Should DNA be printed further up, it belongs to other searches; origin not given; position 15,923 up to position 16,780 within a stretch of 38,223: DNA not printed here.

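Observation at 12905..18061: Four-gene envelope module between hemW and frr: cadherin-like anchor protein, two giant pseudopilin-like paralogs and a tail-anchored protein, with no pilus machinery in cis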

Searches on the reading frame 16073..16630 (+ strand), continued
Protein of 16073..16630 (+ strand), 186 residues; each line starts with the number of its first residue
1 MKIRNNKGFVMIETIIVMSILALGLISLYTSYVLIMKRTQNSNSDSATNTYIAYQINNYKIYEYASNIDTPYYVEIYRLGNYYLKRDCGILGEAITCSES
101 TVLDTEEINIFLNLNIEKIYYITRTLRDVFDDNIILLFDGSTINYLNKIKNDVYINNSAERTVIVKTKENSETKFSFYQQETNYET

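Call 67: find_encoding_contigs(protein=P0367, flank=10000, max_places=1)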
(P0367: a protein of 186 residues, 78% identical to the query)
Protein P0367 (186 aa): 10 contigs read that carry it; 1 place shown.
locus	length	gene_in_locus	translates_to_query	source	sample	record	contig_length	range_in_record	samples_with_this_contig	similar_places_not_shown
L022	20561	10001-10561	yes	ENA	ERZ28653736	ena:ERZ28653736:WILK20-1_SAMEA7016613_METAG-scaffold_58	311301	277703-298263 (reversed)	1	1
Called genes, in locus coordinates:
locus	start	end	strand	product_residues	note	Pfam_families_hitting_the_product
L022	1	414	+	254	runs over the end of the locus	-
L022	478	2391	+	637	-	PF02518:HATPase_c, PF00204:DNA_gyraseB, PF01751:Toprim, PF00986:DNA_gyraseB_C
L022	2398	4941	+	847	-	PF00521:DNA_topoisoIV, PF03989:DNA_gyraseA_C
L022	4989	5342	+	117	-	PF14071:YlbD_coat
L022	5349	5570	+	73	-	-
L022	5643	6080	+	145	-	PF07963:N_methyl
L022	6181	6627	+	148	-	-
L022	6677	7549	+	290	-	PF01261:AP_endonuc_2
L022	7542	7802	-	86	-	-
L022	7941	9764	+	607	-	PF03717:PBP_dimer, PF00905:Transpeptidase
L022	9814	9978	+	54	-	PF00471:Ribosomal_L33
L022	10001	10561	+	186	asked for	PF08207:EFP_N, PF01132:EFP, PF09285:Elong-fact-P_C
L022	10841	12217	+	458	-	-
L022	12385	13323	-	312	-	PF10646:Germane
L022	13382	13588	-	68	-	PF00196:GerE, PF04545:Sigma70_r4 (weak), PF08281:Sigma70_r4_2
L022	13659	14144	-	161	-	PF12685:SpoIIIAH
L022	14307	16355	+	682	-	PF03412:Peptidase_C39, PF00664:ABC_membrane, PF00005:ABC_tran, PF20720:nSTAND3 (faint)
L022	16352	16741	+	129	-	-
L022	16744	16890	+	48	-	-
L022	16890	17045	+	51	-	-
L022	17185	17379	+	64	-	PF01165:Ribosomal_S21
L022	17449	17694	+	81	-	PF07873:YabP (weak)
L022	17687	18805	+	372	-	PF06898:YqfD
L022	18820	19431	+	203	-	PF04892:VanZ-LLP1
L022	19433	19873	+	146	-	PF02130:YbeY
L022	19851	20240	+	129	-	PF01219:DAGK_prokar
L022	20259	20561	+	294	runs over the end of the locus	PF00009:GTP_EFTU, PF01926:MMR_HSR1, PF02421:FeoB_N, PF02492:cobW (faint), PF04548:AIG1, PF10662:PduV-EutP (weak), PF00350:Dynamin_N (weak), PF07650:KH_2, +1 more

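Call 71: search_protein_families(library=pfam, proteins=[L005:2608-4329:+, L005:4415-5140:+, L009:3966-5501:+, L007:3200-3766:+], max_evalue=0.01)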
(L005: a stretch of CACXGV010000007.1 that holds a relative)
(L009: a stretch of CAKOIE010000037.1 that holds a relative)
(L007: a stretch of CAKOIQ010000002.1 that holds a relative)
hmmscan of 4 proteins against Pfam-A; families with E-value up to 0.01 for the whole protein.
L005:2608-4329:+ (573 aa): 5 families
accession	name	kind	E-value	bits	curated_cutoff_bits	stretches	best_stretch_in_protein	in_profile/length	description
PF06458.18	MucBP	-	6.8e-12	46.4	23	1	455-517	1-63/63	MucBP domain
PF00092.34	VWA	-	6.3e-11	43.2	23.8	1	59-174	1-117/174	von Willebrand factor type A domain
PF21426.3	GBS104-like_Ig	-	5.2e-10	40.6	26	1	327-450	5-112/112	Tip pilin GBS104-like, Ig-like domain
PF13519.12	VWA_2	-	6.3e-08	33.6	27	1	60-170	1-106/107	von Willebrand factor type A domain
PF13768.12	VWA_3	-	0.0028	18.2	27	1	59-182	2-118/155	von Willebrand factor type A domain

L005:4415-5140:+ (241 aa): 1 family
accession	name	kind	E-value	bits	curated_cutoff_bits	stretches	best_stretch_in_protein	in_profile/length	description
PF04203.18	Sortase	-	4.6e-12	46.2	26.6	1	67-233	1-122/125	Sortase domain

L009:3966-5501:+ (511 aa): 0 families

L007:3200-3766:+ (188 aa): 0 families

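Call 81: search_solved_structures(query=A6, max_evalue=1)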
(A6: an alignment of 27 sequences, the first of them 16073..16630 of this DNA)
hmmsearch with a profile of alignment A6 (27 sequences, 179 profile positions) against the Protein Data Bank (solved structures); distinct sequences matched with E-value up to 1: 2.
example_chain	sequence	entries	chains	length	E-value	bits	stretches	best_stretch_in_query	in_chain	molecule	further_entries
9egp_A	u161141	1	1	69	0.094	16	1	2-32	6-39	Geopilin domain 1 protein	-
7tgg_A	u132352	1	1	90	0.39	14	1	2-21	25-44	Geopilin domain 1 protein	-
